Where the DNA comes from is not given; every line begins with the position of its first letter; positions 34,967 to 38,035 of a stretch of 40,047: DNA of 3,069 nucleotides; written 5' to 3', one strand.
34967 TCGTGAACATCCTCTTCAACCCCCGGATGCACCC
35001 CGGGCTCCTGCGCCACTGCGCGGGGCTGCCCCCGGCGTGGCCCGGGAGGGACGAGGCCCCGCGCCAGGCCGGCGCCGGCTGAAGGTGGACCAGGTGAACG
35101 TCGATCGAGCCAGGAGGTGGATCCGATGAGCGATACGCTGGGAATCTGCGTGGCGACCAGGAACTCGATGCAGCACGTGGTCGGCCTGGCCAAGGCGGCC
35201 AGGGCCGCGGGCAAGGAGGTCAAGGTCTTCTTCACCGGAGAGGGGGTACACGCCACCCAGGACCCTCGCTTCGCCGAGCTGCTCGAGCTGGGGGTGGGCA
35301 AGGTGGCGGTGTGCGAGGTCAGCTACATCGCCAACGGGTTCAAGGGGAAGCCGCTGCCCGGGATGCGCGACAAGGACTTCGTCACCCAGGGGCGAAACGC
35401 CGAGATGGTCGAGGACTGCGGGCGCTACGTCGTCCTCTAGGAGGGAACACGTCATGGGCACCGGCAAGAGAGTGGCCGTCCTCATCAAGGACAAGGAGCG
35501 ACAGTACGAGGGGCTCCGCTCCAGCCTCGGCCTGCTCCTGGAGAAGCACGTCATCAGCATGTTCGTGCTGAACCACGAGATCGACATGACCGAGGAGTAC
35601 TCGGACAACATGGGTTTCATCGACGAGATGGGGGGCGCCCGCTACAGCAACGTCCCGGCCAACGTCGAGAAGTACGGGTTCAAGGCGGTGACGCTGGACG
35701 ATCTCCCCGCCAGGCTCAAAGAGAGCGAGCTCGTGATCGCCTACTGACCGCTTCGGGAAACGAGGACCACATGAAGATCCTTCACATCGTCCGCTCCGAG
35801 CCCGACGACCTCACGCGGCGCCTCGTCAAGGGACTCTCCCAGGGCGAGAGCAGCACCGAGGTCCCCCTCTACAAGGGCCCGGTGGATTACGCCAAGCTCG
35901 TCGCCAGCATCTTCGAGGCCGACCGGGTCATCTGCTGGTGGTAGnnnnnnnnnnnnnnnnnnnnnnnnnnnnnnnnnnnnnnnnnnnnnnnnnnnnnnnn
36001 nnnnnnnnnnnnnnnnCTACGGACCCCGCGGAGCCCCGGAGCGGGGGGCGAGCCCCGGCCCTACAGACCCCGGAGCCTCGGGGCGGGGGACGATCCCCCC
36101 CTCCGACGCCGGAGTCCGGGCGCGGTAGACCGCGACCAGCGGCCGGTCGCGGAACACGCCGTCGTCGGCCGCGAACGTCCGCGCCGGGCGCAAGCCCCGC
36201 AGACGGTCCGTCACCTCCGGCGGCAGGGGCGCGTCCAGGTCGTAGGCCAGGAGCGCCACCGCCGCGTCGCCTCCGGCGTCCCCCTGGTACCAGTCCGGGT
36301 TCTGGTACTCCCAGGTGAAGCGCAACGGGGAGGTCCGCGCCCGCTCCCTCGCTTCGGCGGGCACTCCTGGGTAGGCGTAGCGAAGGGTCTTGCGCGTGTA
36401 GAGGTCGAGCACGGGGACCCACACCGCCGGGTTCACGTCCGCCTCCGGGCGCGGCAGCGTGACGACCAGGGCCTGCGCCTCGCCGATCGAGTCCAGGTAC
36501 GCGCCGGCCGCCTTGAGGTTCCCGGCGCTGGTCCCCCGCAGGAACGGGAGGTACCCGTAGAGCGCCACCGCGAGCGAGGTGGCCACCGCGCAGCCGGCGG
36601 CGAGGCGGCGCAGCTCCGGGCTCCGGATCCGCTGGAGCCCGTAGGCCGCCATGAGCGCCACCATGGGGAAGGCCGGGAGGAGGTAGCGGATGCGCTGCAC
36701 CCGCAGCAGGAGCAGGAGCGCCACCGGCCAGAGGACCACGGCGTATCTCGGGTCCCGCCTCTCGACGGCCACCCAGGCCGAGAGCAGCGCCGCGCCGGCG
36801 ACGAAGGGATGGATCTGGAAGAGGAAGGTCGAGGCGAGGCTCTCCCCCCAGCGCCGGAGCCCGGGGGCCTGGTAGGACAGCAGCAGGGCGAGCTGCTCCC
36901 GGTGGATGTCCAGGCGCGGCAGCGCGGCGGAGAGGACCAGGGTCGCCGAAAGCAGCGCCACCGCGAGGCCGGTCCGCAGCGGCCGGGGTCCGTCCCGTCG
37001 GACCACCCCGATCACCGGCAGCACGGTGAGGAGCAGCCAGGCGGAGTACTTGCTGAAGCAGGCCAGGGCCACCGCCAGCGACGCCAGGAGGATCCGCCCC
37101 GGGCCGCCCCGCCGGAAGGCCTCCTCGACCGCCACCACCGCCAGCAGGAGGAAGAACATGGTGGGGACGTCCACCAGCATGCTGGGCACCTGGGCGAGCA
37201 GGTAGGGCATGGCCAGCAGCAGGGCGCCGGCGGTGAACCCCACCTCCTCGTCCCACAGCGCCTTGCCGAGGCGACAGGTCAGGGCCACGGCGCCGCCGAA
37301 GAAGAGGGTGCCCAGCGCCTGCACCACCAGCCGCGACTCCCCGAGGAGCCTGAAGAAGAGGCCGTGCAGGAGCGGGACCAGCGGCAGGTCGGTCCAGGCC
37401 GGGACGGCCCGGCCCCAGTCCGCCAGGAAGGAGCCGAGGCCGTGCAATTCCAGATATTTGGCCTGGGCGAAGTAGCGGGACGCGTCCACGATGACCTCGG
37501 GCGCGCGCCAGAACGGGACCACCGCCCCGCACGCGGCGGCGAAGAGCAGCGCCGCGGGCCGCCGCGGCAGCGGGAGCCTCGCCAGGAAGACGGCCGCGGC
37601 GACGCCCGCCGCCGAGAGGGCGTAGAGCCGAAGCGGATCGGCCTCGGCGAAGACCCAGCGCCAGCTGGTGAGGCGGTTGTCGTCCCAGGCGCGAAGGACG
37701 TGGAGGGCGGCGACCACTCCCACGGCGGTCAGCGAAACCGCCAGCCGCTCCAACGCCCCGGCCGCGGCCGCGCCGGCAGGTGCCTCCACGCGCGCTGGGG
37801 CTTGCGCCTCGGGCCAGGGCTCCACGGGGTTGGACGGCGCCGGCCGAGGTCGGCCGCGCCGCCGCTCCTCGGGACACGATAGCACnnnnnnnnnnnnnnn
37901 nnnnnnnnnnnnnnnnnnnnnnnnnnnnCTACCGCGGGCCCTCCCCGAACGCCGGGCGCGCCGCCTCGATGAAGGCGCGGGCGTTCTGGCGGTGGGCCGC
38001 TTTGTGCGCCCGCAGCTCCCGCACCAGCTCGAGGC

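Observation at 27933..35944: YeeE-TusA and DsrE/F/H-like sulfur-relay genes bracket a cytochrome / B12-rSAM / GT2 / rSAM-SPASM cluster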

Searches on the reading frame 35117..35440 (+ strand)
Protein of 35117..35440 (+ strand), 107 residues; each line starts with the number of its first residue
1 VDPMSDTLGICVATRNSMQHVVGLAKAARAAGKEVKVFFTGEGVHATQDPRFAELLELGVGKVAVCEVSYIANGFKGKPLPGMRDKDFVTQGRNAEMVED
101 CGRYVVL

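Call 7: search_protein_families(library=pfam, proteins=[window:35117-35440:+], max_evalue=0.01)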
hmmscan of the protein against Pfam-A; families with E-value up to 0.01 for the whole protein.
window:35117-35440:+ (107 aa): 1 family
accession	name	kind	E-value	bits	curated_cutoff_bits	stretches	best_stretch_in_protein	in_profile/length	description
PF02635.20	DsrE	-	9.8e-06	26.2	22.7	1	23-80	22-92/116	DsrE/DsrF-like family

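Call 8: search_protein_families(library=ncbifam, proteins=[window:35117-35440:+], max_evalue=0.01)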
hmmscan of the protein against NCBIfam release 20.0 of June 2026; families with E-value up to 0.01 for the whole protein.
window:35117-35440:+ (107 aa): 1 family
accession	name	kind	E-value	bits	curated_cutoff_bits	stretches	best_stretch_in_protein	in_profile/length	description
NF006019.0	PRK08159.1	equivalog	0.0072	15.5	452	1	8-72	12-76/272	enoyl-ACP reductase FabI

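Call 49: find_homologous_proteins(query=window:35126-35440:+, max_evalue=0.001)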
Query window:35126-35440:+ (104 aa): 289 proteins with E <= 0.001 among 296 candidates; the best 120 are listed.
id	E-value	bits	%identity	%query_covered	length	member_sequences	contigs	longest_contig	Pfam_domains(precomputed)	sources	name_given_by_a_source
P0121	1.1e-61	223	99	100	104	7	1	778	PF02635.21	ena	-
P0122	7.7e-56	204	90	100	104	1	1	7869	PF02635.21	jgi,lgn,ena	-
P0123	6.0e-54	198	88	100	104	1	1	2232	PF02635.21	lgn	-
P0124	2.5e-53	196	86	100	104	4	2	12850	-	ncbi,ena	-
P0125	2.7e-53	196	87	100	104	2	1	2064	-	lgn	-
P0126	3.3e-52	192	84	100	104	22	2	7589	-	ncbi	-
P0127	4.3e-52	192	85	100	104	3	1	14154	PF02635.21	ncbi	-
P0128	5.7e-52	192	92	92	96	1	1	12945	-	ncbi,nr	ncbi:MAG TPA: hypothetical protein VFR85_09060 [Anaeromyxobacteraceae bacterium]|nr:hypothetical pro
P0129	2.2e-51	190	84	100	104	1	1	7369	PF02635.21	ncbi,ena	-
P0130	3.3e-50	186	81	99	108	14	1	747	-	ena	-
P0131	3.8e-50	186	90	92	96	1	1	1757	PF02635.21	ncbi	ncbi:MAG TPA: DsrE family protein [Anaeromyxobacteraceae bacterium]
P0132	5.8e-50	185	84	100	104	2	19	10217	PF02635.21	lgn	-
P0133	1.3e-49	184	80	98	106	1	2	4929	PF02635.21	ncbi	-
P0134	6.3e-48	179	81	100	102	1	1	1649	PF02635.21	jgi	jgi:predicted peroxiredoxin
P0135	3.8e-47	176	77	100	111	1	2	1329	PF02635.21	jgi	jgi:peroxiredoxin family protein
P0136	4.1e-47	176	78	100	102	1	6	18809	PF02635.21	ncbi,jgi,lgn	ncbi:MAG TPA: DsrE family protein [Anaeromyxobacteraceae bacterium]|jgi:predicted peroxiredoxin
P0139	1.4e-46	174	77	100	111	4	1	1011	PF02635.21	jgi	jgi:peroxiredoxin family protein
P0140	1.9e-46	174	77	100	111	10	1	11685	PF02635.21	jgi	jgi:predicted peroxiredoxin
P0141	4.1e-46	173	78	97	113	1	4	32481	PF02635.21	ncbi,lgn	-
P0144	2.9e-45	170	76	100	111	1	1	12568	PF02635.21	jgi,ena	jgi:peroxiredoxin family protein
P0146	3.5e-45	170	75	100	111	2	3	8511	PF02635.21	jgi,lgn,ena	-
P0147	3.5e-45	170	74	100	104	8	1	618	PF02635.21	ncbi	-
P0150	7.4e-45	169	72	100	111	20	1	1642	PF02635.21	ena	-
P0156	6.1e-44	166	74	100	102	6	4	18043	PF02635.21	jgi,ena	-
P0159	1.5e-43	165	73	97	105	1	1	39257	PF02635.21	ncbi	-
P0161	2.0e-43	164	72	100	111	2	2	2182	PF02635.21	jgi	-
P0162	2.9e-43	164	73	100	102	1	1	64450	PF02635.21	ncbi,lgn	-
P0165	3.7e-43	163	70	100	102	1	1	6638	PF02635.21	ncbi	-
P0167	5.5e-43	163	70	100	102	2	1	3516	PF02635.21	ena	-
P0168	8.5e-43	162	73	98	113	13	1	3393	PF02635.21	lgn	-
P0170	1.1e-42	162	71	100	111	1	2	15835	PF02635.21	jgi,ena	-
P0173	1.2e-42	162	75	97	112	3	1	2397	PF02635.21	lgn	-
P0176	1.5e-42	161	72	100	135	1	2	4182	PF02635.21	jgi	jgi:peroxiredoxin family protein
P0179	2.4e-42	161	76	97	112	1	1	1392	PF02635.21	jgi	jgi:sulfur relay (sulfurtransferase) complex TusBCD TusD component (DsrE family)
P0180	2.4e-42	161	71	100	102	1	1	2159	PF02635.21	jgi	jgi:predicted peroxiredoxin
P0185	5.5e-42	160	75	100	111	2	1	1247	PF02635.21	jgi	jgi:predicted peroxiredoxin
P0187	7.2e-42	159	74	99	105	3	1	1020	PF02635.21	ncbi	-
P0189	1.0e-41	159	68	100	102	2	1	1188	PF02635.21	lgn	-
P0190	1.1e-41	159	69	100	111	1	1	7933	PF02635.21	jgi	-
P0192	1.4e-41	158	68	100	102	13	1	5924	PF02635.21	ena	-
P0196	2.1e-41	158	71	99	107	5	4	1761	PF02635.21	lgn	-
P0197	2.6e-41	157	69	98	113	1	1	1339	PF02635.21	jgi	jgi:predicted peroxiredoxin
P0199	3.7e-41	157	72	100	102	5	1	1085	PF02635.21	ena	-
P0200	3.8e-41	157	72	100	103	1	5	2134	PF02635.21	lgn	-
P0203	4.2e-41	157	71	100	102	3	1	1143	PF02635.21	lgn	-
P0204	4.4e-41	157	70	100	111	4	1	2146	PF02635.21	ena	-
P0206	4.6e-41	157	71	100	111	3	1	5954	PF02635.21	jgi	jgi:predicted peroxiredoxin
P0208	6.4e-41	156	71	100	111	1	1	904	PF02635.21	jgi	jgi:predicted peroxiredoxin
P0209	6.5e-41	156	68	100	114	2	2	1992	PF02635.21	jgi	jgi:predicted peroxiredoxin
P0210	6.5e-41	156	68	100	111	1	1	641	PF02635.21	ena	-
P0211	7.7e-41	156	72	100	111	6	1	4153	PF02635.21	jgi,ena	-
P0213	8.2e-41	156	70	100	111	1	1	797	PF02635.21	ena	-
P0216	1.4e-40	155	71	100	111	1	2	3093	PF02635.21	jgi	jgi:predicted peroxiredoxin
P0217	1.4e-40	155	71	100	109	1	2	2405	PF02635.21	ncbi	-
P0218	1.7e-40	155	70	100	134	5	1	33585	PF02635.21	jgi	jgi:predicted peroxiredoxin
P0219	1.8e-40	155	68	100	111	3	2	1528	PF02635.21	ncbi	-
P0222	2.4e-40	154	70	100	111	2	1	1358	PF02635.21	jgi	-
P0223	2.5e-40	154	72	100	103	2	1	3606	PF02635.21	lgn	-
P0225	3.3e-40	154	66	100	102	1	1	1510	PF02635.21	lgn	-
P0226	3.5e-40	154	66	100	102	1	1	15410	PF02635.21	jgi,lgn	-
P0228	4.4e-40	154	69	100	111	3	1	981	PF02635.21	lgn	-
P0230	4.6e-40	153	69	97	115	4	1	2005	PF02635.21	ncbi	-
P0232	5.5e-40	153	68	100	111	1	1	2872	PF02635.21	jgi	jgi:sulfur relay (sulfurtransferase) complex TusBCD TusD component (DsrE family)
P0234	6.6e-40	153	70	98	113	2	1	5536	PF02635.21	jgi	jgi:predicted peroxiredoxin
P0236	7.7e-40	153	69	100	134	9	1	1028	PF02635.21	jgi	jgi:hypothetical protein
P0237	7.8e-40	153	72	97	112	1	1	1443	PF02635.21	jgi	jgi:peroxiredoxin family protein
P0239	9.6e-40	152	69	100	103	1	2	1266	PF02635.21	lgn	-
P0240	9.8e-40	152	69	100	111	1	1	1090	PF02635.21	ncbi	-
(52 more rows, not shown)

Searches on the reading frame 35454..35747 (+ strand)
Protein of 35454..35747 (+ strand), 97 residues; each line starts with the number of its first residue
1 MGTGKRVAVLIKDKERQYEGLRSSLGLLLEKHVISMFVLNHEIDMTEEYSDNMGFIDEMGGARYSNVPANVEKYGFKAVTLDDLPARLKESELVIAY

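Call 7: search_protein_families(library=pfam, proteins=[window:35454-35747:+], max_evalue=0.01)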
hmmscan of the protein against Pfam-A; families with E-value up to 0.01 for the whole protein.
window:35454-35747:+ (97 aa): 0 families

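Call 8: search_protein_families(library=ncbifam, proteins=[window:35454-35747:+], max_evalue=0.01)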
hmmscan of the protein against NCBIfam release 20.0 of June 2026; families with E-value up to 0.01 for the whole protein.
window:35454-35747:+ (97 aa): 0 families

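Call 53: search_solved_structures(query=A2, max_evalue=10)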
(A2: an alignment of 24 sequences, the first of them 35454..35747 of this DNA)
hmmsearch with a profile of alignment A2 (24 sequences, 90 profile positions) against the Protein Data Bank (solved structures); distinct sequences matched with E-value up to 10: 5.
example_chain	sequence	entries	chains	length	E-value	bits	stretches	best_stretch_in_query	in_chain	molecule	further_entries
4zr7_A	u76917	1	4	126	0.69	13.6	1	2-38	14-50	Sensor histidine kinase ResE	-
6psx_A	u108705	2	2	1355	1.5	12.5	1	4-66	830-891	Probable phospholipid-transporting ATPase DRS2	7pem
6psy_A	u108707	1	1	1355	1.5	12.5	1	4-66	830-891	Probable phospholipid-transporting ATPase DRS2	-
6roh_A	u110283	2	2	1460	1.7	12.3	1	4-66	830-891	Probable phospholipid-transporting ATPase DRS2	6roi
6roj_A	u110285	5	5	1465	1.7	12.3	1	4-66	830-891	Probable phospholipid-transporting ATPase DRS2,Oxaloacetate decarboxylase alpha chain | Probable phospholipid-transporting ATPase DRS2,Probable phospholipid-tra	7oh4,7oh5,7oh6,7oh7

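Call 61: find_homologous_proteins(query=window:35454-35747:+, max_evalue=0.001)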
Query window:35454-35747:+ (97 aa): 803 proteins with E <= 0.001 among 805 candidates; the best 120 are listed.
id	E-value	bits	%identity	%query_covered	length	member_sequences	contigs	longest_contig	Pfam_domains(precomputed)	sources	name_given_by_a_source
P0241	1.1e-55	203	100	100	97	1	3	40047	-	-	-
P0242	3.7e-53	195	95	100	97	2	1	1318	-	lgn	-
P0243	6.9e-53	195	95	100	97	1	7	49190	-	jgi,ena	jgi:hypothetical protein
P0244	1.3e-51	190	92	100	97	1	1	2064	-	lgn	-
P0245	2.1e-51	190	91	100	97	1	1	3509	-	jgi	-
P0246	2.2e-51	190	91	100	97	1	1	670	-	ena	-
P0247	3.0e-51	189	92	100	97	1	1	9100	-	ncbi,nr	ncbi:MAG TPA: hypothetical protein VFI16_02735 [Anaeromyxobacteraceae bacterium]|nr:hypothetical pro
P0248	4.3e-51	189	91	100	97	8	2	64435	-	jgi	jgi:hypothetical protein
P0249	5.7e-51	188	90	100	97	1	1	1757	-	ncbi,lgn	ncbi:MAG TPA: hypothetical protein VIV59_03020 [Anaeromyxobacteraceae bacterium]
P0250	6.1e-51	188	92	100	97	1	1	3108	-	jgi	-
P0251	8.0e-51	188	90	100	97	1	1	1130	-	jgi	jgi:hypothetical protein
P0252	9.3e-51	188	91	100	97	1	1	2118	-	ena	-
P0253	1.1e-50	188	90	100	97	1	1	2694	-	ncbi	-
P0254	1.2e-50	187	90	100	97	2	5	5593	-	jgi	jgi:hypothetical protein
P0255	1.7e-50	187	90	100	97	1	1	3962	-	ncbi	-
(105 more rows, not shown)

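Call 70: predict_structure(alignment_id=A5)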
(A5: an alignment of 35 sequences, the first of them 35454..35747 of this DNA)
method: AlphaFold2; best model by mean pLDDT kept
length: 97 residues; sequences in the alignment: 35
mean_pLDDT: 86.3   pTM: 0.78
mean pLDDT of the five models: 86.3, 76.6, 71.9, 65.6, 45.9
residues with pLDDT >= 90: 49; 70-90: 40; 50-70: 7; < 50: 1
segments of 3 or more residues with pLDDT < 50: none
pLDDT, mean of each block of 10 residues (from residue 1): 77 74 75 92 87 90 95 95 92 86
secondary structure, 60 per line:
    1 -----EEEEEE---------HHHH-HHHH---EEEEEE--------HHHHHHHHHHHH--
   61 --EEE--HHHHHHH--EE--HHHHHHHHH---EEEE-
elements in order: E6-11 H21-24 H26-29 E33-38 H47-58 E63-65 H68-74 H81-89 E93-96

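Call 73: fold_search(model_id=the predicted structure, library=pdb)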
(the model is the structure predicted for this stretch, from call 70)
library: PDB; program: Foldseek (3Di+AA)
matches with E <= 10: 1436; with E <= 0.001: 0
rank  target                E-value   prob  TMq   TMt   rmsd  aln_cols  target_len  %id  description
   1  2hma                  3.3e-02  0.77  0.34  0.12   5.2        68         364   20  The Crystal Structure of tRNA (5-Methylaminomethyl-2-Thiouridylate)-Methyltransferase TrmU from Streptococcus pneumoniae (released 2006-08-08)
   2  3d3k_A                3.3e-02  0.69  0.41  0.21   7.5       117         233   12  Crystal structure of human Edc3p (released 2008-08-26)
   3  2gm3_F                3.5e-02  0.25  0.30  0.23  12.0       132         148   11  Crystal Structure of an Universal Stress Protein Family Protein from Arabidopsis Thaliana At3g01520 with AMP Bound (released 2006-04-18)
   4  5unm_D                3.8e-02  0.47  0.34  0.19   8.1       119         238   18  LarE, a sulfur transferase involved in synthesis of the cofactor for lactate racemase, substrate free form with flexib (released 2017-08-23)
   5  6jtd_B                4.6e-02  0.89  0.51  0.14   7.3       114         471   17  Crystal structure of TcCGT1 in complex with UDP (released 2019-06-19)
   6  1g64_A                5.6e-02  0.23  0.28  0.20   9.8       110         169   12  THE THREE-DIMENSIONAL STRUCTURE OF ATP:CORRINOID ADENOSYLTRANSFERASE FROM SALMONELLA TYPHIMURIUM. COBALAMIN/ATP TERNAR (released 2000-12-20)
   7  7cs6_F                6.4e-02  0.95  0.53  0.21   4.2        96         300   16  IiPLR1 with NADP+ and (-)lariciresinol (released 2021-06-09)
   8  7cs8_A                6.4e-02  0.90  0.47  0.20   4.6        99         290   14  IiPLR1 with NADP+ and (-)secoisolariciresinol (released 2021-06-09)
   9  2det_A                6.9e-02  0.16  0.22  0.08   9.5        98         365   17  Cocrystal structure of an RNA sulfuration enzyme MnmA and tRNA-Glu in the pre-reaction state (released 2006-08-15)
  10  7cs8_B                7.3e-02  0.72  0.42  0.18   5.0       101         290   17  IiPLR1 with NADP+ and (-)secoisolariciresinol (released 2021-06-09)
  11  4efk_A                7.3e-02  0.28  0.33  0.16   9.6        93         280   15  Pantothenate synthetase in complex with N,N-DIMETHYLTHIOPHENE-3-SULFONAMIDE (released 2013-03-13)
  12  7cs4_C                7.8e-02  0.89  0.48  0.20   4.4       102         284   15  IiPLR1 with NADP+ and (+)pinoresinol (released 2021-06-09)
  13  7cs5_B                8.3e-02  0.93  0.54  0.22   4.2        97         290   15  IiPLR1 with NADP+ and (-)pinoresinol (released 2021-06-09)
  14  7cs4_B                8.3e-02  0.89  0.48  0.20   4.4       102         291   15  IiPLR1 with NADP+ and (+)pinoresinol (released 2021-06-09)
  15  6b2o_E                8.3e-02  0.30  0.35  0.18   8.1       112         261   20  LarE, a sulfur transferase involved in synthesis of the cofactor for lactate racemase, C176A variant (released 2018-09-05)
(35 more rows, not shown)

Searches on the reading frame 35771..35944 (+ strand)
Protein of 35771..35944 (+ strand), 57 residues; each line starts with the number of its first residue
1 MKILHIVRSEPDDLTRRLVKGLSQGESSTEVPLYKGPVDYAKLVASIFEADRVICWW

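Call 7: search_protein_families(library=pfam, proteins=[window:35771-35944:+], max_evalue=0.01)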
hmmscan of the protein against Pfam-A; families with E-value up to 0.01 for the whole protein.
window:35771-35944:+ (57 aa): 0 families

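Call 8: search_protein_families(library=ncbifam, proteins=[window:35771-35944:+], max_evalue=0.01)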
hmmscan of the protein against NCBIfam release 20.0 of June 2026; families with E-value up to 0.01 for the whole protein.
window:35771-35944:+ (57 aa): 0 families

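Call 54: search_solved_structures(query=A3, max_evalue=10)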
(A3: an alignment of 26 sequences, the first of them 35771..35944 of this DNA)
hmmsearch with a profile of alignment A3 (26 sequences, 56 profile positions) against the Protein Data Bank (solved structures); distinct sequences matched with E-value up to 10: 5.
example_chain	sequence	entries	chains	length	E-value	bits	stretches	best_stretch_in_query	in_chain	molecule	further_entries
8j07_g2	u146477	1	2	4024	0.22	15.3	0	34-54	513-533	Dynein axonemal heavy chain 7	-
2gas_A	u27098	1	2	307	0.67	13.7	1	27-55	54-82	isoflavone reductase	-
7osw_A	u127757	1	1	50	0.86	13.4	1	3-26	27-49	NCBD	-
7l0b_A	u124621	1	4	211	1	13.2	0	31-48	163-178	Hydroxyacylglutathione hydrolase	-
1vpk_A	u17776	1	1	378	1.9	12.3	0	13-48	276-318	DNA polymerase III, beta subunit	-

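Call 67: predict_structure(protein=window:35771-35944:+)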
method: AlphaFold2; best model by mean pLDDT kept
length: 57 residues; sequences in the alignment: 1
mean_pLDDT: 56.5   pTM: 0.35
mean pLDDT of the five models: 56.5, 53.8, 53.0, 51.6, 46.8
residues with pLDDT >= 90: 0; 70-90: 0; 50-70: 50; < 50: 7
segments of 3 or more residues with pLDDT < 50: 31-33
pLDDT, mean of each block of 10 residues (from residue 1): 52 55 54 55 66 56
secondary structure, 60 per line:
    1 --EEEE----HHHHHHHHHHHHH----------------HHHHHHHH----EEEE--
elements in order: E3-6 H11-23 H40-47 E52-55

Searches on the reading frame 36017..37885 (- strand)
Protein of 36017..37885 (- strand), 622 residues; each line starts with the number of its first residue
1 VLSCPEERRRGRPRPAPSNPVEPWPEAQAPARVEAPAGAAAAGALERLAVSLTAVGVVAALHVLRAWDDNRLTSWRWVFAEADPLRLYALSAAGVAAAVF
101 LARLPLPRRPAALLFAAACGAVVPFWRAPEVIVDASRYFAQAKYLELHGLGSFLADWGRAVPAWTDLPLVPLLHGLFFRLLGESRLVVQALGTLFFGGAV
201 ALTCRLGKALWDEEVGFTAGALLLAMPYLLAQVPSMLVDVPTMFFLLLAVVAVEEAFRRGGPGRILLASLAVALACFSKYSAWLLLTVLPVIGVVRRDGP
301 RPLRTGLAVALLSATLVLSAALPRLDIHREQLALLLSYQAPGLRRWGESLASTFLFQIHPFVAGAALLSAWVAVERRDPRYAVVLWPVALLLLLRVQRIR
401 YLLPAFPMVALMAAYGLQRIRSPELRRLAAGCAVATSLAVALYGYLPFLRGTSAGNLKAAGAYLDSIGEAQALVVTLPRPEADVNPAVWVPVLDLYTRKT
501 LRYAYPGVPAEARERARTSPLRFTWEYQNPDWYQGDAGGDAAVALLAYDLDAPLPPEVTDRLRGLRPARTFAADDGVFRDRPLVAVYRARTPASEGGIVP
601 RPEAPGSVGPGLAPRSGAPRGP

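Call 39: search_protein_families(library=ncbifam, proteins=[window:36017-37885:-], max_evalue=0.001)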
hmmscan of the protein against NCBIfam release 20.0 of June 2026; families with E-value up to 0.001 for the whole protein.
window:36017-37885:- (622 aa): 0 families

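Call 84: search_protein_families(library=pfam, proteins=[window:36017-37885:-], max_evalue=0.001)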
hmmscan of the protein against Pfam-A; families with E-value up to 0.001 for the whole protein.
window:36017-37885:- (622 aa): 1 family
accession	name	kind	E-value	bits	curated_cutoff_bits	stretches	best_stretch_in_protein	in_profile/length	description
PF13231.12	PMT_2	-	1.1e-07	32.7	26.1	1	168-322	4-155/160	Dolichyl-phosphate-mannose-protein mannosyltransferase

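Call 87: search_solved_structures(query=window:36017-37885:-, max_evalue=1)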
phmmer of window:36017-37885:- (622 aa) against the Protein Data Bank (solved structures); distinct sequences matched with E-value up to 1: 2.
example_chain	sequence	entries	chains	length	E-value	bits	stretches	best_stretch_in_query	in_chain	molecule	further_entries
6igz_H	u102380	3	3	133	0.23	13.3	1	125-220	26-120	PsaH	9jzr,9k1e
8e73_AK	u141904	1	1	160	0.52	12.2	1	156-225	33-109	NDUA11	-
